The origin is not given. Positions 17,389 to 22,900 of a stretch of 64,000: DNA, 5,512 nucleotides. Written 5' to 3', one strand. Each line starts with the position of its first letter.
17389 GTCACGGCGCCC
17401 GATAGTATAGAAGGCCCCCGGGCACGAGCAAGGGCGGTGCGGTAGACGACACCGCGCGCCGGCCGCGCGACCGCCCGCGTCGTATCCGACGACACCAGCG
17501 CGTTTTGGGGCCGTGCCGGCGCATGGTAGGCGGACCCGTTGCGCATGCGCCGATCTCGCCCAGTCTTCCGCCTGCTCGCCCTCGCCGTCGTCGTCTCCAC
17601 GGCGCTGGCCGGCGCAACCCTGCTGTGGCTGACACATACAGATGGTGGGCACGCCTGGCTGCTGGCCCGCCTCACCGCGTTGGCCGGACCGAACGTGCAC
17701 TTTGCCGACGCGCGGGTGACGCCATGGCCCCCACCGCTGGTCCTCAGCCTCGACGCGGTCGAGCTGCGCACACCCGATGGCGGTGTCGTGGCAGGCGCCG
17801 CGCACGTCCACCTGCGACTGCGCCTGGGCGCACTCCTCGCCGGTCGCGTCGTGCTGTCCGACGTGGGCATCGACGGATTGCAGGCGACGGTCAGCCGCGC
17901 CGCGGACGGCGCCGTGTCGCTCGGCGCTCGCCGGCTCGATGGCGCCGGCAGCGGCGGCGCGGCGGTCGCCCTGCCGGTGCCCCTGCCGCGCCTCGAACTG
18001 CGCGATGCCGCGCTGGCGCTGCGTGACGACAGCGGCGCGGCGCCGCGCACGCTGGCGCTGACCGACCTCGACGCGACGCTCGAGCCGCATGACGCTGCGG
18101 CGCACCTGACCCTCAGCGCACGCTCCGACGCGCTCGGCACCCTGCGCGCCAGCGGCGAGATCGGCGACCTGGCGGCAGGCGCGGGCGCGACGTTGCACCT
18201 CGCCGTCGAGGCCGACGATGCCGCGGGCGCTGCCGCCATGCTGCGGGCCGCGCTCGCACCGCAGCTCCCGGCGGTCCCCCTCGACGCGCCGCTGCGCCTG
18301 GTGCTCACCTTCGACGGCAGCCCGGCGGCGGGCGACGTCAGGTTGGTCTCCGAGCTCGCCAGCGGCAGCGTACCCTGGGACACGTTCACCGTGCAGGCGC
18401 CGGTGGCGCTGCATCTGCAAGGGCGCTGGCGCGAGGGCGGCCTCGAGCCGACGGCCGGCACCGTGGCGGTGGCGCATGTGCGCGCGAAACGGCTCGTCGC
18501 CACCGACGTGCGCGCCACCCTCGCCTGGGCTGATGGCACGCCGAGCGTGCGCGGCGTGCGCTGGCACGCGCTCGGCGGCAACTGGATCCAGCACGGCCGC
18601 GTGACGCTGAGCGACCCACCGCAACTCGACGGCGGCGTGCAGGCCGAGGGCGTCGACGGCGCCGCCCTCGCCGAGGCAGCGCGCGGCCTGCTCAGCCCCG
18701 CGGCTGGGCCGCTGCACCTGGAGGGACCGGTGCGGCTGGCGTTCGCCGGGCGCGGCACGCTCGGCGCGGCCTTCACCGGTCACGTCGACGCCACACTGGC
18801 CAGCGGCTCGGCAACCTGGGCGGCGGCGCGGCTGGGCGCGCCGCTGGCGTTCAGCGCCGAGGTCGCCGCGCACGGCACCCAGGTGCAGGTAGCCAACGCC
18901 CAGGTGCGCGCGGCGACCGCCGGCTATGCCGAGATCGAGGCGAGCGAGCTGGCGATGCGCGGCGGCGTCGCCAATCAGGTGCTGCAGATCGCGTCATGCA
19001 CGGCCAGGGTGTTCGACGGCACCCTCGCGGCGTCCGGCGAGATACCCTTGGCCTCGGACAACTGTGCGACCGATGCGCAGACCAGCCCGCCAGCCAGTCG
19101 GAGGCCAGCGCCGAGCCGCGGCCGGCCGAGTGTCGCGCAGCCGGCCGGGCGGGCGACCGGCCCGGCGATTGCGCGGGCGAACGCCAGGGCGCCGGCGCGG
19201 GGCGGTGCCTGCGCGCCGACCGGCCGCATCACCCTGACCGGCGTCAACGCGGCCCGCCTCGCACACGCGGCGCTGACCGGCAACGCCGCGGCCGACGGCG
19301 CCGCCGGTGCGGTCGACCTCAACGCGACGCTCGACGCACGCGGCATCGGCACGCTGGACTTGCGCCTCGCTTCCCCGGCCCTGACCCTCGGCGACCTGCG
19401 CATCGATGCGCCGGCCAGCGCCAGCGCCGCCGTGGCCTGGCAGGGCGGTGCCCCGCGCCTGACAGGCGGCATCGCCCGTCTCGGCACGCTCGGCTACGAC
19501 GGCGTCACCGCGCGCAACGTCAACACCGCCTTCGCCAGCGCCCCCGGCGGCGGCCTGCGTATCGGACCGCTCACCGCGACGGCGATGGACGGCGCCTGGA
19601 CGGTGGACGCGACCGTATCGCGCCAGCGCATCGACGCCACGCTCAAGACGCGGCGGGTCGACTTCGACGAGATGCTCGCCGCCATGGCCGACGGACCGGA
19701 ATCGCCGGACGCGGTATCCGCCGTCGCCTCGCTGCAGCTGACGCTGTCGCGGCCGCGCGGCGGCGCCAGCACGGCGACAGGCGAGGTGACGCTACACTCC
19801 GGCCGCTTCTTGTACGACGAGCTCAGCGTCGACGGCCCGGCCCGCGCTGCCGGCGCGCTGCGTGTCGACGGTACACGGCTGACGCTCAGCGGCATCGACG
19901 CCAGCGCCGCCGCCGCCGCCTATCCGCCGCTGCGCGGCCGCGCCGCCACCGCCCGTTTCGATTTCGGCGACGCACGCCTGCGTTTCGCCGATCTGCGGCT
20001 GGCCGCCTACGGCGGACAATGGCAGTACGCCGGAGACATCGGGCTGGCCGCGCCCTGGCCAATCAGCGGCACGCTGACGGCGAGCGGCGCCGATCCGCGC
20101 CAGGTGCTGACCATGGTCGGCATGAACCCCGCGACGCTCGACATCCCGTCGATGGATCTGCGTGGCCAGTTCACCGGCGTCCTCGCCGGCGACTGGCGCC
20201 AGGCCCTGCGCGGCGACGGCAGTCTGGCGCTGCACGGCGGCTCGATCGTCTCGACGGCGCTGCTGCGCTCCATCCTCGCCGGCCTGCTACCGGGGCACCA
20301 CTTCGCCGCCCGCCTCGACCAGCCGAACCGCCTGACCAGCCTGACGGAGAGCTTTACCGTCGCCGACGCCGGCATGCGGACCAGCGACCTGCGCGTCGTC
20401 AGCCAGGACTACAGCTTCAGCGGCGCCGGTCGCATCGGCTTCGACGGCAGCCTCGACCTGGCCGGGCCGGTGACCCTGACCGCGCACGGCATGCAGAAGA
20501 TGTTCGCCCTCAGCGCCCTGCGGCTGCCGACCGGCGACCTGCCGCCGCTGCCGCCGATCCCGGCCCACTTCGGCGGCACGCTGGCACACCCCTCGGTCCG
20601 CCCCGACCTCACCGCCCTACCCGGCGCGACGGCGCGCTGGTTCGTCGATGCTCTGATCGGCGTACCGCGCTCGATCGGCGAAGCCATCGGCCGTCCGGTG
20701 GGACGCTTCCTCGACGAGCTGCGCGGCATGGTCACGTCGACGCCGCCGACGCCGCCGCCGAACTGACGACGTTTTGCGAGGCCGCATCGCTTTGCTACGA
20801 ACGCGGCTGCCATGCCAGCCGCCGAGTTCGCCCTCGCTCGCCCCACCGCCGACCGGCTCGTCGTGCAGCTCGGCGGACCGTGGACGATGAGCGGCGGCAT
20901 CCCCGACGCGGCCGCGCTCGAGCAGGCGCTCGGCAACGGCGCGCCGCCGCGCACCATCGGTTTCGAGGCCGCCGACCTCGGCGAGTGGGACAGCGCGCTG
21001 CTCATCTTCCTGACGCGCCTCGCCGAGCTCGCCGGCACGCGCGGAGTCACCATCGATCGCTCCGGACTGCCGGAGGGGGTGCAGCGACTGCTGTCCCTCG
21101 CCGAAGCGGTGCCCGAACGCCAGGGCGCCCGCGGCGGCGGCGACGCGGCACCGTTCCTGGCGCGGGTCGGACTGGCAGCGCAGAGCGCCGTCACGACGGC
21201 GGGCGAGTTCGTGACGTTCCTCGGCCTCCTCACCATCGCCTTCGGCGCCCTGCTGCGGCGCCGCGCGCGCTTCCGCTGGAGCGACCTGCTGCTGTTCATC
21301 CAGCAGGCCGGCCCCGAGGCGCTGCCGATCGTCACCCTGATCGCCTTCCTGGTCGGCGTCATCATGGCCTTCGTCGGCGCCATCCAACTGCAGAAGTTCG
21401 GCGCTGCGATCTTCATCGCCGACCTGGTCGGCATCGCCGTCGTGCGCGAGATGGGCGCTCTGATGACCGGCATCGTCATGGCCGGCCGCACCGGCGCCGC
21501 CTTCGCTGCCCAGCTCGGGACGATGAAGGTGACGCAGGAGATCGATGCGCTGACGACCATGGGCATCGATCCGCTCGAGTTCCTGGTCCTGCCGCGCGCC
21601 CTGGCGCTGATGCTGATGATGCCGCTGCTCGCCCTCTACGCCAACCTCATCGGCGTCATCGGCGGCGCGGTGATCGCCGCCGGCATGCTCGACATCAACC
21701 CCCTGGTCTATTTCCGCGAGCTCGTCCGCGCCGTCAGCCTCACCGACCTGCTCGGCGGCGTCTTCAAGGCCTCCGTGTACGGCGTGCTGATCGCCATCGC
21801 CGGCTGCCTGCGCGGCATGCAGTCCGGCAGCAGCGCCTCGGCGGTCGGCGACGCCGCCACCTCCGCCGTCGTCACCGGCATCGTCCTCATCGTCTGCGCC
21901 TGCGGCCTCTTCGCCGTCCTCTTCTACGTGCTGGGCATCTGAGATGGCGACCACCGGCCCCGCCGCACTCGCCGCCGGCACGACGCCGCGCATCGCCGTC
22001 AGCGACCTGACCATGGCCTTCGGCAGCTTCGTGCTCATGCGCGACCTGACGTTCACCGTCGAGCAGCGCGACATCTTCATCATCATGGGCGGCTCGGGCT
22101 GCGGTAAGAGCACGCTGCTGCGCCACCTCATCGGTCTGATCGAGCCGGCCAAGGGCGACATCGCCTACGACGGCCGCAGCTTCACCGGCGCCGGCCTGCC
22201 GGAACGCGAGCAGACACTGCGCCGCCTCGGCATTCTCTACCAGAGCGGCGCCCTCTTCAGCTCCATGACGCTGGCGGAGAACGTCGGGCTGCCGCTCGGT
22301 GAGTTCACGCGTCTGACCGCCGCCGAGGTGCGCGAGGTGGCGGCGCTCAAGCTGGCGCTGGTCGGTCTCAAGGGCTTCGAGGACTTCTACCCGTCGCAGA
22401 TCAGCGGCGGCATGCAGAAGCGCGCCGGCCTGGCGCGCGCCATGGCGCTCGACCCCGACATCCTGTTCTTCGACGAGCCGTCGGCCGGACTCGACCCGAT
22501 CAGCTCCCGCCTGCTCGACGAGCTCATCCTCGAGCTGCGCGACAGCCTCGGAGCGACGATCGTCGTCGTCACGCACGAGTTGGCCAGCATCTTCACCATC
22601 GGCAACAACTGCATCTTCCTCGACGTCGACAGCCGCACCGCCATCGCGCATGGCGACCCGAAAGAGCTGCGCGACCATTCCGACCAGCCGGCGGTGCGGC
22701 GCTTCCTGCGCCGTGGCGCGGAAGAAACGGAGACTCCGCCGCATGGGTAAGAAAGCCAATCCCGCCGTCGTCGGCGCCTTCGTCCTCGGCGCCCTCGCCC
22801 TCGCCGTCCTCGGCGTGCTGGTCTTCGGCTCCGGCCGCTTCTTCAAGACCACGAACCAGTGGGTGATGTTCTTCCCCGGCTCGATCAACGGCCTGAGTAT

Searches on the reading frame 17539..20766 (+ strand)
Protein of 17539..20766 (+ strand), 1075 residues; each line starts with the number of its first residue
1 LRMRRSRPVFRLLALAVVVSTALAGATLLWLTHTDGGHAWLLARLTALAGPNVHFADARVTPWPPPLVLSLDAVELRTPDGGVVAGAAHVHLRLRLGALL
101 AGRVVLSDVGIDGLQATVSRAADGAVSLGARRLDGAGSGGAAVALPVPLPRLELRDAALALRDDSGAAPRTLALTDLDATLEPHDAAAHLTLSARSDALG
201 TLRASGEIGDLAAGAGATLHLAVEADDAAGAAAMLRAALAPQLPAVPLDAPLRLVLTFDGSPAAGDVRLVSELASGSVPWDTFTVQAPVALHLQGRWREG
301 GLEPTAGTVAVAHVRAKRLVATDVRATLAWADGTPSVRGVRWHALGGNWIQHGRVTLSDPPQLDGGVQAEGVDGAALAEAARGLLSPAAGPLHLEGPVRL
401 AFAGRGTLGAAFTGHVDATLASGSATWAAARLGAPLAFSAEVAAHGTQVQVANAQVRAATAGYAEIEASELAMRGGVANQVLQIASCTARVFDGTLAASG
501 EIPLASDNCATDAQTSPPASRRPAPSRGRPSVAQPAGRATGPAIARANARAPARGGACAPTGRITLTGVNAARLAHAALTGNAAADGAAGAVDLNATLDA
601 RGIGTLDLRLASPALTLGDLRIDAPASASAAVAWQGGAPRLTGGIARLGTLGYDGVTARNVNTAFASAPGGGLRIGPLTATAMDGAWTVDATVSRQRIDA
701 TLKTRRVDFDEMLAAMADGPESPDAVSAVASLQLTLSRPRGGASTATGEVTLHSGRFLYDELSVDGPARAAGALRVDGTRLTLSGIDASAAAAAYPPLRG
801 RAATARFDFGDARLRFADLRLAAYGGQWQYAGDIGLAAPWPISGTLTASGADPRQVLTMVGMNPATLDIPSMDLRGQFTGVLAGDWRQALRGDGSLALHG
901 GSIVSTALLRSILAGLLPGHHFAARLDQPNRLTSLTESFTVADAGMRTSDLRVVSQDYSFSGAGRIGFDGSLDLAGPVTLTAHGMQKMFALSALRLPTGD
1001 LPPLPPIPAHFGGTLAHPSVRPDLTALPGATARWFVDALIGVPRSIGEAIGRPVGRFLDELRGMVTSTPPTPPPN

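Call 66: search_protein_families(library=pfam, proteins=[window:17539-20766:+], max_evalue=0.0001)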
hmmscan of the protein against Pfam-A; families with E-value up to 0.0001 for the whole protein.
window:17539-20766:+ (1075 aa): 1 family
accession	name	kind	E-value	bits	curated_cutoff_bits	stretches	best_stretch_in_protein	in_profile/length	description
PF05359.17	DUF748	-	8.4e-09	34.5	50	0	39-128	42-129/1037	Domain of Unknown Function (DUF748)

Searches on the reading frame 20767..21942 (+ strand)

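Call 9: search_protein_families(library=pfam, proteins=[window:20767-21942:+], max_evalue=0.001)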
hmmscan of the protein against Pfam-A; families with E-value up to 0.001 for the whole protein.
window:20767-21942:+ (391 aa): 2 families
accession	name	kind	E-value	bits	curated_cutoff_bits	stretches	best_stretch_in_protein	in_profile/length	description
PF02405.21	MlaE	-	6.4e-68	228.9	22.5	1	178-384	5-211/212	Permease MlaE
PF13466.11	STAS_2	-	2.1e-05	25.1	29.2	1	36-112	4-77/80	STAS domain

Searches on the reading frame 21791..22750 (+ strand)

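Call 9: search_protein_families(library=pfam, proteins=[window:21791-22750:+], max_evalue=0.001)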
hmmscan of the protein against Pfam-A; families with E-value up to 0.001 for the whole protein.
window:21791-22750:+ (319 aa): 3 families
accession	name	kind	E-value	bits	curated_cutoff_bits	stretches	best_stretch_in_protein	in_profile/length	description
PF00005.33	ABC_tran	-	1.4e-28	100.6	25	1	84-231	2-136/137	ABC transporter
PF13304.12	AAA_21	-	7.1e-08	33.3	27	1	199-263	233-299/304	AAA domain, putative AbiEii toxin, Type IV TA system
PF13555.12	AAA_29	-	0.00048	20.3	27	1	87-124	16-52/61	P-loop containing region of AAA domain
